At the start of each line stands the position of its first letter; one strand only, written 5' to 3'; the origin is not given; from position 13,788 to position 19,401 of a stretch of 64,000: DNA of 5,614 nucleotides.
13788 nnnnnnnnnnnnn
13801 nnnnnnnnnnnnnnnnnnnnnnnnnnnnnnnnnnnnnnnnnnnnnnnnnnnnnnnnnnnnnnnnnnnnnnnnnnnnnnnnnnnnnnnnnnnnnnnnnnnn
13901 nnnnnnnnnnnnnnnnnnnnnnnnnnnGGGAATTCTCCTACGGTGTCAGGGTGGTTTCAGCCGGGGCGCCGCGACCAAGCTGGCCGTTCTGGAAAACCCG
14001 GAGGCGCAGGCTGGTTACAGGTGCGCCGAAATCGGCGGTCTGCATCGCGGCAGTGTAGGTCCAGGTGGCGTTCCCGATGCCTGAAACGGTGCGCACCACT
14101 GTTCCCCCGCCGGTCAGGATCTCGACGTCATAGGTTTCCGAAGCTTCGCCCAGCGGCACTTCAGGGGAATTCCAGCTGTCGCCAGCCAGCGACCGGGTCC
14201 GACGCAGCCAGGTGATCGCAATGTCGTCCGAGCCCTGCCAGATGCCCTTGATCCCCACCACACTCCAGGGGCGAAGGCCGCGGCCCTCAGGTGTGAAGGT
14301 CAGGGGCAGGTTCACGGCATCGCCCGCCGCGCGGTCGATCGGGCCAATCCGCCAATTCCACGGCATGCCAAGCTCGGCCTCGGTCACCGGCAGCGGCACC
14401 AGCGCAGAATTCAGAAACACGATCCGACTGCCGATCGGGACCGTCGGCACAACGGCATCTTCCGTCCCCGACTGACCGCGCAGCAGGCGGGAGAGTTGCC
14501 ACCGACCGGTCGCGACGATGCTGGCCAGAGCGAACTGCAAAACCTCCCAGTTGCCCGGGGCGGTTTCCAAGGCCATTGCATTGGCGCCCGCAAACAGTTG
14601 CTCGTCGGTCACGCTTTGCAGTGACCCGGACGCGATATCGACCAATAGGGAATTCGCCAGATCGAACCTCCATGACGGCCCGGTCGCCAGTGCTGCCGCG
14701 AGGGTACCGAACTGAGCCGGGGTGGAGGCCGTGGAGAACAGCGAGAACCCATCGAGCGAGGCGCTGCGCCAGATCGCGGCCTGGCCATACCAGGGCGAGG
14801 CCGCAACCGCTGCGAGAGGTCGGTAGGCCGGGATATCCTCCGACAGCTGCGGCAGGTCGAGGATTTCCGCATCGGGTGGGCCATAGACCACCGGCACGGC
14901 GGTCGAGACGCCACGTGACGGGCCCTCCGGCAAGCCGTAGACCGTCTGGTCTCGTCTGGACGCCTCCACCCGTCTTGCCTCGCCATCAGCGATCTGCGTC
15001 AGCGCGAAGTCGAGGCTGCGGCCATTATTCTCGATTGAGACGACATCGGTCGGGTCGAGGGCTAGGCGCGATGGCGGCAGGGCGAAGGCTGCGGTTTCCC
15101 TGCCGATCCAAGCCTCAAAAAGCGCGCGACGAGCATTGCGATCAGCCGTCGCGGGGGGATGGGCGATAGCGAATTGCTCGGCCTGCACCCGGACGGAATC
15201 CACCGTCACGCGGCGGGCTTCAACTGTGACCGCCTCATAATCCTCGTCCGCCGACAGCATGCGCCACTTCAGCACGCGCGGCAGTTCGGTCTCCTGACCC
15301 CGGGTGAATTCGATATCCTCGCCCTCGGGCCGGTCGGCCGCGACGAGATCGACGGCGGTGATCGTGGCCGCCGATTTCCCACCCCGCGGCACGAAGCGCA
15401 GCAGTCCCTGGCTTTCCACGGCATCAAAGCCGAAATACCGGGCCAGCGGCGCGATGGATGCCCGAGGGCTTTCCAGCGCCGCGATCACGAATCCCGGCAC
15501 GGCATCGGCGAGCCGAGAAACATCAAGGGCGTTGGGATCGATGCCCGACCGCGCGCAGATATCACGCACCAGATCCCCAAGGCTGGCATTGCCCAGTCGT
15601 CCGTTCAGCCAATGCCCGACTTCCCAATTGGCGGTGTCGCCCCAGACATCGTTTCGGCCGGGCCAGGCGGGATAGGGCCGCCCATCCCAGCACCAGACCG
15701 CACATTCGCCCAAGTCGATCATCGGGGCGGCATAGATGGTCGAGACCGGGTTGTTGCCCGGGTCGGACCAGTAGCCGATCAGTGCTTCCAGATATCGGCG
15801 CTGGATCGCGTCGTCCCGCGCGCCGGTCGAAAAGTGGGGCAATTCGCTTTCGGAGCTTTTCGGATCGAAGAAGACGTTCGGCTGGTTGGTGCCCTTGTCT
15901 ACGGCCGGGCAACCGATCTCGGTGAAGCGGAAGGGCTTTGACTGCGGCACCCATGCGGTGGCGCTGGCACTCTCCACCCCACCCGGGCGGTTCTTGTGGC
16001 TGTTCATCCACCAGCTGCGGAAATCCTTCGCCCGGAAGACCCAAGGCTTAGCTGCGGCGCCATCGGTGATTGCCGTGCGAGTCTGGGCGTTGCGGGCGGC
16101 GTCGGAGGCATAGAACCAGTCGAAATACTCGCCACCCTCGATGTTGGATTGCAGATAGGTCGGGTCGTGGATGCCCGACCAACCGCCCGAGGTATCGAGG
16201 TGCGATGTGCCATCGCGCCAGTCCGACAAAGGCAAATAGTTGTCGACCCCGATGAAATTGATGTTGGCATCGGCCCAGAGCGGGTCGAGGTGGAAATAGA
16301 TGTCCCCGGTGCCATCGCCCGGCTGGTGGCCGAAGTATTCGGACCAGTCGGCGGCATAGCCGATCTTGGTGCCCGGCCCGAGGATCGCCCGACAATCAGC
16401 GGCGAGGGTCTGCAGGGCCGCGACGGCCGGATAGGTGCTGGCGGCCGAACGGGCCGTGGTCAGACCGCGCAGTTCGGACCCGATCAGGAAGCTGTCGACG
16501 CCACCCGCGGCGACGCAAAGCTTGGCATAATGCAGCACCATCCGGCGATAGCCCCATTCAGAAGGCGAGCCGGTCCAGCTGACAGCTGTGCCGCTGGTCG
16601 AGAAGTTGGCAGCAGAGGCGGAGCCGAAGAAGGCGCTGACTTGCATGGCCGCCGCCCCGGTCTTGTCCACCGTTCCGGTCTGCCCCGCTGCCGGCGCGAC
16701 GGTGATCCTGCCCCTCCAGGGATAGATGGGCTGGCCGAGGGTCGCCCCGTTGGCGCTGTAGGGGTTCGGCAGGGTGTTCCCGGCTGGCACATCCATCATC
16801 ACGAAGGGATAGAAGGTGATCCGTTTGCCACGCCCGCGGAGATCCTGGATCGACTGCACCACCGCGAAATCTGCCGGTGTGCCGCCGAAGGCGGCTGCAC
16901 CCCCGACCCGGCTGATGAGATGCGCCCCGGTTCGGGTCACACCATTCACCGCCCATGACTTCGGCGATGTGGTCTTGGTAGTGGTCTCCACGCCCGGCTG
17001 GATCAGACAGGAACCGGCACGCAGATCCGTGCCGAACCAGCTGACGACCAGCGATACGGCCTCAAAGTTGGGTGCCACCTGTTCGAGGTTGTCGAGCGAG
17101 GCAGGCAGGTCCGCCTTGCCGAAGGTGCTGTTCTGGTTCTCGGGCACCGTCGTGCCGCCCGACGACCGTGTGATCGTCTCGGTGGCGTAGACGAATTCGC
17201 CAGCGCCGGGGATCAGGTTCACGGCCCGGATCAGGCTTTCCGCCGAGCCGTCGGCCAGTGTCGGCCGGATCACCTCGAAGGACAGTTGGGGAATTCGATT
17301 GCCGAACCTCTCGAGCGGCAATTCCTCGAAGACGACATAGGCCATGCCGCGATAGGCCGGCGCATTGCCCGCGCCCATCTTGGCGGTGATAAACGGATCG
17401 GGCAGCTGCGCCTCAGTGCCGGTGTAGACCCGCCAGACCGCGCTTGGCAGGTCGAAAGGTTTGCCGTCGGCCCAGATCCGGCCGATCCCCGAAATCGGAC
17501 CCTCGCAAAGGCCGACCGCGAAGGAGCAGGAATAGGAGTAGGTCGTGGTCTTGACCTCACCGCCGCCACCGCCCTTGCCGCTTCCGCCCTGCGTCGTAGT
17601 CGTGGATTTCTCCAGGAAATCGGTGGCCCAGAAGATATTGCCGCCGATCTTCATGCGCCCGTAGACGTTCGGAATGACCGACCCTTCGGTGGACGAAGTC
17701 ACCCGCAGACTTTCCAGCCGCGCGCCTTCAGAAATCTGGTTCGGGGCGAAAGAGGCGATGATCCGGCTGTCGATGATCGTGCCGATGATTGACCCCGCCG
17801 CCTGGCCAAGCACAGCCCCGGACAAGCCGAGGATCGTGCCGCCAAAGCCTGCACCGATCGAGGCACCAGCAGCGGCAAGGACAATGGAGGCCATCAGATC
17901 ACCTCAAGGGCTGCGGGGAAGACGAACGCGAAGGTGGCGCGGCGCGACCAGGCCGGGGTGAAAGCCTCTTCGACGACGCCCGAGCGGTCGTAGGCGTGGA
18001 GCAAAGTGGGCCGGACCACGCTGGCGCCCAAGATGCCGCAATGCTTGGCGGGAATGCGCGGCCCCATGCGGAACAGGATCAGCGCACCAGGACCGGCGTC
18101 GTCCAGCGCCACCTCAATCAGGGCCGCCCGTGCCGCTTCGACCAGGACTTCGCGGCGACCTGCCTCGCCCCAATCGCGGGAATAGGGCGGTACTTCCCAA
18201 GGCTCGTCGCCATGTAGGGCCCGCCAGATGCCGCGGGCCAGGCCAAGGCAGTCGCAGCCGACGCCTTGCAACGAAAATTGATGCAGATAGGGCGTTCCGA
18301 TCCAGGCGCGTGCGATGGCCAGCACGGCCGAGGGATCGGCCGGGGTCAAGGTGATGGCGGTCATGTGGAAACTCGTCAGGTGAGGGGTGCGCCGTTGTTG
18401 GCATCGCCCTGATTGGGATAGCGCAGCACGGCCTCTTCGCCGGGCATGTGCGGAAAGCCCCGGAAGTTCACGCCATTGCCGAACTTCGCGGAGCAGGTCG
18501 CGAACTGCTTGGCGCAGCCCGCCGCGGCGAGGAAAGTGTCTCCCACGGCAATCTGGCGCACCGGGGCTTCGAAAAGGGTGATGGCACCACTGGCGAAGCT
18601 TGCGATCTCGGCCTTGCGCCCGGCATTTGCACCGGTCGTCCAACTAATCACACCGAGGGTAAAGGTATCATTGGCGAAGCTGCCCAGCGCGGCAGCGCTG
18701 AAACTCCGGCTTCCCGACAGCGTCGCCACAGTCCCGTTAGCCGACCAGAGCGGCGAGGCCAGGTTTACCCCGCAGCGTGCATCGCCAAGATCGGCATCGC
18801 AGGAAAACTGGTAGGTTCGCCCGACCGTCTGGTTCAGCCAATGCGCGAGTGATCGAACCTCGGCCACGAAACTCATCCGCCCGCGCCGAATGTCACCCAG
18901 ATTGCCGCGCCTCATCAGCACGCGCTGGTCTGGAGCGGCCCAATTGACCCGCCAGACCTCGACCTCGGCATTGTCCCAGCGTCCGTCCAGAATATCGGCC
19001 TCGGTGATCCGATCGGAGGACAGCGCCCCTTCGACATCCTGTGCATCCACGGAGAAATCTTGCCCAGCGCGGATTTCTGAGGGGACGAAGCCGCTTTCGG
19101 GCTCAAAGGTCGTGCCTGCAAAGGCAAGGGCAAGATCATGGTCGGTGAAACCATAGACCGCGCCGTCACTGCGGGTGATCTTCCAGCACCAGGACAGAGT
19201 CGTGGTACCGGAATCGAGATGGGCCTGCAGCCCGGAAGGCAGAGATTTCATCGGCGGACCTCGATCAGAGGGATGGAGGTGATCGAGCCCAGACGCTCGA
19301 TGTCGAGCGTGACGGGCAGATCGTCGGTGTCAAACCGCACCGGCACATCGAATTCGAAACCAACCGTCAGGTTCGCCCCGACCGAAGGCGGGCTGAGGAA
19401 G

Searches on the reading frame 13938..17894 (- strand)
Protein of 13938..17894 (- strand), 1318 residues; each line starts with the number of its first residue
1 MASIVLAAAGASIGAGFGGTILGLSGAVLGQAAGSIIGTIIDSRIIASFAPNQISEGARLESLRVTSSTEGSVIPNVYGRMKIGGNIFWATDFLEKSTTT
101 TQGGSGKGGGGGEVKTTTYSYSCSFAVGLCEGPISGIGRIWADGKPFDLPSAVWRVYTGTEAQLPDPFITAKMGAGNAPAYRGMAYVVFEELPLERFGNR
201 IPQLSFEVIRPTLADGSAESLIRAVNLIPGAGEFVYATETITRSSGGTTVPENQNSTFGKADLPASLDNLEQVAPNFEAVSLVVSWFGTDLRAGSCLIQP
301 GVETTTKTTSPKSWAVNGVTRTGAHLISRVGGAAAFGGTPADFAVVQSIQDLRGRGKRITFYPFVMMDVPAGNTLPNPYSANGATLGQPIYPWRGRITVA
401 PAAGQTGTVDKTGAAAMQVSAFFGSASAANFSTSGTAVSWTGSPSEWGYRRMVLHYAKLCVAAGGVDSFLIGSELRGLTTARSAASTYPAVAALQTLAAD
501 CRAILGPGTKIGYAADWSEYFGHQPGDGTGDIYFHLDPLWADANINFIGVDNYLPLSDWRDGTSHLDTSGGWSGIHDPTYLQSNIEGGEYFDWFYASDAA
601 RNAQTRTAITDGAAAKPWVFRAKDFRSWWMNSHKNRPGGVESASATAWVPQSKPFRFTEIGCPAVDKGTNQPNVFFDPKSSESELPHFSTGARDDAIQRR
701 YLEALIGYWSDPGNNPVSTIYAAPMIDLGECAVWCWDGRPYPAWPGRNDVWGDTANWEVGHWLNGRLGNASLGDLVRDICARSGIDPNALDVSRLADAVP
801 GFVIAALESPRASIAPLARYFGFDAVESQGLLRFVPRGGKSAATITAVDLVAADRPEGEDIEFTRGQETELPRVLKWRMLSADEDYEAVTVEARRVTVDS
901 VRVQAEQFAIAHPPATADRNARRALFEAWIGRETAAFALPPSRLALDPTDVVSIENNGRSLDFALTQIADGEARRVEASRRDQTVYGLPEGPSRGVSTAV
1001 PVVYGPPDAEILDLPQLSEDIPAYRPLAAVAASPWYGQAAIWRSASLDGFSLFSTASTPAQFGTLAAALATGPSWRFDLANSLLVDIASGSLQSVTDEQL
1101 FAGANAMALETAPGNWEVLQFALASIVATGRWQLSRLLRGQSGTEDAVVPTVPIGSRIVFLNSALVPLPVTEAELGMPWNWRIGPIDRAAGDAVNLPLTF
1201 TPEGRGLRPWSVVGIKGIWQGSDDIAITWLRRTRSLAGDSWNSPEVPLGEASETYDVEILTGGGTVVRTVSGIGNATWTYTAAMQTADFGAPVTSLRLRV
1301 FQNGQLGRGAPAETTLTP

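Call 78: search_protein_families(library=pfam, proteins=[window:13938-17894:-], max_evalue=0.001)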
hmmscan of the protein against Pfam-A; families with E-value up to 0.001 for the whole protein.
window:13938-17894:- (1318 aa): 3 families
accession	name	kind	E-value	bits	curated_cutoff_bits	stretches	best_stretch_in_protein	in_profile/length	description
PF13547.12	GTA_TIM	-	1.7e-152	507.4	27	1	447-745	1-299/299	GTA TIM-barrel-like domain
PF13550.12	Phage-tail_3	-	8.3e-41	140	23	1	808-968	4-162/164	Putative phage tail protein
PF23666.2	Rcc01698_C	-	2.2e-27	95.7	27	1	1060-1159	1-98/98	Rcc01698-like, C-terminal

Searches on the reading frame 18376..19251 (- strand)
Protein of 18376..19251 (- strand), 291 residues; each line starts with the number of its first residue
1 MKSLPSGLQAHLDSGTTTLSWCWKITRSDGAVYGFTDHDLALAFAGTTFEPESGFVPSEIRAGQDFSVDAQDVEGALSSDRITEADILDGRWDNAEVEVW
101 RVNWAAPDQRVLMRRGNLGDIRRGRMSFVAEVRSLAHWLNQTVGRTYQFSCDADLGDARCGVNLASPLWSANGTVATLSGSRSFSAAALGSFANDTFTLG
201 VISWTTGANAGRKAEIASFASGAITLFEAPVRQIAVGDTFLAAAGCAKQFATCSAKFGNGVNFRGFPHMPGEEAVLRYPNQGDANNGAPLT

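Call 78: search_protein_families(library=pfam, proteins=[window:18376-19251:-], max_evalue=0.001)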
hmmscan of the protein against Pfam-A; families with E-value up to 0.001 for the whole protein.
window:18376-19251:- (291 aa): 2 families
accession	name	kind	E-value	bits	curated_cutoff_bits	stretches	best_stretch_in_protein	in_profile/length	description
PF09931.15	Phage_phiJL001_Gp84_N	-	1.1e-62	211.3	26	1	6-163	2-160/160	Baseplate hub protein, N-terminal attachment domain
PF09356.15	Phage_BR0599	-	2.7e-25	88.9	22.9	1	196-272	2-79/80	Phage conserved hypothetical protein BR0599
